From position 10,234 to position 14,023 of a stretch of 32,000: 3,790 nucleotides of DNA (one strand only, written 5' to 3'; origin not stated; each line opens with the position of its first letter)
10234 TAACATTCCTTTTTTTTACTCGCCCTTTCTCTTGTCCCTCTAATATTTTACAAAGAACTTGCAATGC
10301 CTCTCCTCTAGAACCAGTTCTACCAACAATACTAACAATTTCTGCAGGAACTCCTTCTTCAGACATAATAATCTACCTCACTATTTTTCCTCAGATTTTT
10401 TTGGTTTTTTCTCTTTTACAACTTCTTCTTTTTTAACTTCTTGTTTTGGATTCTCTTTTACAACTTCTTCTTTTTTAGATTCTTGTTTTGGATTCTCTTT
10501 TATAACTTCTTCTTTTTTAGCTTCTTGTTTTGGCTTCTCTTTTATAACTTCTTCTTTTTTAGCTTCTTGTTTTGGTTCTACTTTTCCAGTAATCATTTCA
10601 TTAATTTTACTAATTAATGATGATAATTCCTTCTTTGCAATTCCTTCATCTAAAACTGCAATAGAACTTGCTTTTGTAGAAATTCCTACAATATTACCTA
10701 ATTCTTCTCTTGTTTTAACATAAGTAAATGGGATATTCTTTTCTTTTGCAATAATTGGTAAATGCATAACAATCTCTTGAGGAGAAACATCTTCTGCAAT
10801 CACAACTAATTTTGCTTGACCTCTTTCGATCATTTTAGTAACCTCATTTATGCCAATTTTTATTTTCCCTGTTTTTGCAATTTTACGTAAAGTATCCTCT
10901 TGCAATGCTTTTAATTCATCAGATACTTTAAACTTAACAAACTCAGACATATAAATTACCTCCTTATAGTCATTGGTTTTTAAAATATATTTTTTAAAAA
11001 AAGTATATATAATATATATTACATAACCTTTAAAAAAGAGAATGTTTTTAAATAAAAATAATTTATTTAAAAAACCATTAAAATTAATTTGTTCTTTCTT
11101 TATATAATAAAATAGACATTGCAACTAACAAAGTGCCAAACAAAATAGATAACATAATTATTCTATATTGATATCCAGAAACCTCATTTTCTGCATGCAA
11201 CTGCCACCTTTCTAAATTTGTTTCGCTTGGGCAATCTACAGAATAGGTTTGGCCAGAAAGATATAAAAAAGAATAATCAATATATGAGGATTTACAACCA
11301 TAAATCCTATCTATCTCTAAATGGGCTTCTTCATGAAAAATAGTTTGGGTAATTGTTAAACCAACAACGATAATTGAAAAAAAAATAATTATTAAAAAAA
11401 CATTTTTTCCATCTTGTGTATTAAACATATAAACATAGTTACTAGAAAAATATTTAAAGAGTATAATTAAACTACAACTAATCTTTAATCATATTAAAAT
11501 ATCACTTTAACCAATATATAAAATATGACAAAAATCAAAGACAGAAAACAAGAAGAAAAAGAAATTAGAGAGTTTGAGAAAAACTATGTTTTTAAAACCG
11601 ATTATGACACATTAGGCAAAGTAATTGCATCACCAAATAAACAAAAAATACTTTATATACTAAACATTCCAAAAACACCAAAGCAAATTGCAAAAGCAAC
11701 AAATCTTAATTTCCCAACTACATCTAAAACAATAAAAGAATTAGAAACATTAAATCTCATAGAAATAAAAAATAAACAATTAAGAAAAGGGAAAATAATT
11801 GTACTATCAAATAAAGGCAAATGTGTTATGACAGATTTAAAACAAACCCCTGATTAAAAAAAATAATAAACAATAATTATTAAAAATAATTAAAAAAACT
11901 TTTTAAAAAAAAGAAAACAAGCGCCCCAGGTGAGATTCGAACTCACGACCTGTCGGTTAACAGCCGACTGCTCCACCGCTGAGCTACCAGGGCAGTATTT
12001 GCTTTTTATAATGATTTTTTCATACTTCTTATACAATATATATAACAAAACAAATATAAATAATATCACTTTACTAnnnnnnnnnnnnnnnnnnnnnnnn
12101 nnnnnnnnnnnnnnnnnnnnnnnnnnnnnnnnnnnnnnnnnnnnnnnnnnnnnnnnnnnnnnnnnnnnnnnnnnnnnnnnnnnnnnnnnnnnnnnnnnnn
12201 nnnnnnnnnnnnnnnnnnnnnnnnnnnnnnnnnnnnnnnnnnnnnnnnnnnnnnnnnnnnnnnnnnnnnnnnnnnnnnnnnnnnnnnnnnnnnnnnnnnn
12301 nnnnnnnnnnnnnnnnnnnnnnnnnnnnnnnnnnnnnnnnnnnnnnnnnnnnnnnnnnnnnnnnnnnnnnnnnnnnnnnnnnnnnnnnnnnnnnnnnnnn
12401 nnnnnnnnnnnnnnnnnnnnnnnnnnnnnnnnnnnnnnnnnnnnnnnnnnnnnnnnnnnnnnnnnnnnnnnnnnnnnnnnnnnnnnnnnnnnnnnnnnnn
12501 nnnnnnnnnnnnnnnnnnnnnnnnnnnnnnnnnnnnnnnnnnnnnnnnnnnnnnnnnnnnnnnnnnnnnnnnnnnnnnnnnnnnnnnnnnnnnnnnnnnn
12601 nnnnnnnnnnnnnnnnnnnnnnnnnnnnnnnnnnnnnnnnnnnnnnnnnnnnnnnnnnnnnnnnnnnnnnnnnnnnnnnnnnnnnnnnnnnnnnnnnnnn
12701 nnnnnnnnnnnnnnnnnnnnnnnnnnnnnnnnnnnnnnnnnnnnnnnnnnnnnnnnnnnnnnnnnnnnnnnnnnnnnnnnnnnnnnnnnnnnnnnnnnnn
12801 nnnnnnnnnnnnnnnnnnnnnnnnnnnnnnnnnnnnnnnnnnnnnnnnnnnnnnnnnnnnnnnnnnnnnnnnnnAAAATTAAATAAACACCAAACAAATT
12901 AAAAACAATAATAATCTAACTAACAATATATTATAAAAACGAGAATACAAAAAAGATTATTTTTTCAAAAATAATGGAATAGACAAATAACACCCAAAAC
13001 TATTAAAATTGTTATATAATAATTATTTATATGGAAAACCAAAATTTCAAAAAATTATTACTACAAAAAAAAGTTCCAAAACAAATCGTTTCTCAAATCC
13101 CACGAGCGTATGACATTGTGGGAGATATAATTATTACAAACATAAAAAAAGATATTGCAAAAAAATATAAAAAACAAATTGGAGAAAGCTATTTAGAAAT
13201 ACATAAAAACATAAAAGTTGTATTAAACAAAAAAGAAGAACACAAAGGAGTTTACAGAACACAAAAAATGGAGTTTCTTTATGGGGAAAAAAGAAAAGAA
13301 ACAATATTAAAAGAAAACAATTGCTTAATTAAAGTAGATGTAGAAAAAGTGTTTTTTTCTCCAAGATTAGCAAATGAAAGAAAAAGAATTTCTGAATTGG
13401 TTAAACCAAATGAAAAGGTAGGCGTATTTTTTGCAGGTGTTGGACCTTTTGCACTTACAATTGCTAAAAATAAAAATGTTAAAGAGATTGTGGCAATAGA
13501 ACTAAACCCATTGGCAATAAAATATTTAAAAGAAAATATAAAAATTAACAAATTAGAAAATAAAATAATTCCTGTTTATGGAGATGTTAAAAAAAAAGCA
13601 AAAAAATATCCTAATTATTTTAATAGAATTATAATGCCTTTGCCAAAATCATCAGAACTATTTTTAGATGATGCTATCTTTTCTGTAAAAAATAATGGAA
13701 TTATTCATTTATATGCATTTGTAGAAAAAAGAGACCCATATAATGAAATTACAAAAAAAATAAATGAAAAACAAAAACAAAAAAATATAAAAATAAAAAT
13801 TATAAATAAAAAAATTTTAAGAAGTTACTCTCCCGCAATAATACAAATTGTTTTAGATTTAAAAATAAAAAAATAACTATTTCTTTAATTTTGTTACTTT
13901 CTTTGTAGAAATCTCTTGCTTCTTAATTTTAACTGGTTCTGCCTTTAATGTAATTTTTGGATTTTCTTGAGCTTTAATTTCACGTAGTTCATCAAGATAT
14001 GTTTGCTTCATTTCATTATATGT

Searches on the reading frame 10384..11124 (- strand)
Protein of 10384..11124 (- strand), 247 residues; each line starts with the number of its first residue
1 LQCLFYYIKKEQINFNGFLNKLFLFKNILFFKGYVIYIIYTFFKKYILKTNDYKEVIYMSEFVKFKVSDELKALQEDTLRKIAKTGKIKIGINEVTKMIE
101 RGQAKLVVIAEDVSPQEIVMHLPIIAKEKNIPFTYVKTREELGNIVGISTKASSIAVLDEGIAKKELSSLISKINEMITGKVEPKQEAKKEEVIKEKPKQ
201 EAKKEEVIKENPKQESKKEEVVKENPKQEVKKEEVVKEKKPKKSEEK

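Call 57: search_protein_families(library=pfam, proteins=[window:10384-11124:-], max_evalue=0.001)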
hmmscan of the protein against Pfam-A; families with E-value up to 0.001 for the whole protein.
window:10384-11124:- (247 aa): 1 family
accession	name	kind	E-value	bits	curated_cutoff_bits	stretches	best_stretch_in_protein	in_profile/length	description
PF01248.31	Ribosomal_L7Ae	-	3.8e-27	94.3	22.1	1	77-164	5-92/95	Ribosomal protein L7Ae/L30e/S12e/Gadd45 family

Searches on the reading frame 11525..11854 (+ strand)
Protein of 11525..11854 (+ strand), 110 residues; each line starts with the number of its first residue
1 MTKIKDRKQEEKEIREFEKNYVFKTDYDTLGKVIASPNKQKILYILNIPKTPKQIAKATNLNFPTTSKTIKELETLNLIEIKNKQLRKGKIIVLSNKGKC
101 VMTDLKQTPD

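Call 57: search_protein_families(library=pfam, proteins=[window:11525-11854:+], max_evalue=0.001)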
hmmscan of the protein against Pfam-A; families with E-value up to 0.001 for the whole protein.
window:11525-11854:+ (110 aa): 2 families
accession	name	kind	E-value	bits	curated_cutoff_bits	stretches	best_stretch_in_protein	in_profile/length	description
PF12802.13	MarR_2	-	0.00016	22.2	27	1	43-81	12-52/61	MarR family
PF14947.12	HTH_45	-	0.00038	20.9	25.5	1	41-107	10-71/77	Winged helix-turn-helix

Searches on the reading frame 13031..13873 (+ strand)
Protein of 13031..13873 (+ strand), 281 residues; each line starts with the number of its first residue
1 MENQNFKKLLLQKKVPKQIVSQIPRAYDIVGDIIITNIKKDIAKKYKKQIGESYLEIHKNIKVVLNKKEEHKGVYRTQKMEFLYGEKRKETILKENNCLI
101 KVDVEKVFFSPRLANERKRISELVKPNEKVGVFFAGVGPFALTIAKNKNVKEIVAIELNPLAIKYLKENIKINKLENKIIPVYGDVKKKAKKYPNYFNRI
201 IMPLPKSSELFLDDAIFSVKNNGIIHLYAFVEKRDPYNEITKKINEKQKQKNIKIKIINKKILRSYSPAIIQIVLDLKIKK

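Call 13: search_protein_families(library=pfam, proteins=[window:13031-13873:+], max_evalue=0.001)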
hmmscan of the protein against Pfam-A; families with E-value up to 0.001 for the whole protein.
window:13031-13873:+ (281 aa): 7 families
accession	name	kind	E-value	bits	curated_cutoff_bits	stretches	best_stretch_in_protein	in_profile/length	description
PF02475.24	TRM5-TYW2_MTfase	-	4.2e-48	163.8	28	1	91-255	1-163/164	TRM5/TYW2 methyltransferase domain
PF25133.1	TYW2_N_2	-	8.3e-21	74.4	27.7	1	10-87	4-78/79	TYW2 N-terminal domain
PF02005.22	TRM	-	2.9e-07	30.5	27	1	134-227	57-151/376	N2,N2-dimethylguanosine tRNA methyltransferase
PF05175.20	MTS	-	9.1e-05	22.6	23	1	131-202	36-104/170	Methyltransferase small domain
PF06325.19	PrmA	-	9.8e-05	22.4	22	1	121-188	156-223/296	Ribosomal protein L11 methyltransferase (PrmA)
PF09445.16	Methyltransf_15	-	0.00051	20.1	22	0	134-193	8-65/165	RNA cap guanine-N2 methyltransferase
PF03602.21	Cons_hypoth95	-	0.00093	19.3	24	0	134-248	49-166/182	Conserved hypothetical protein 95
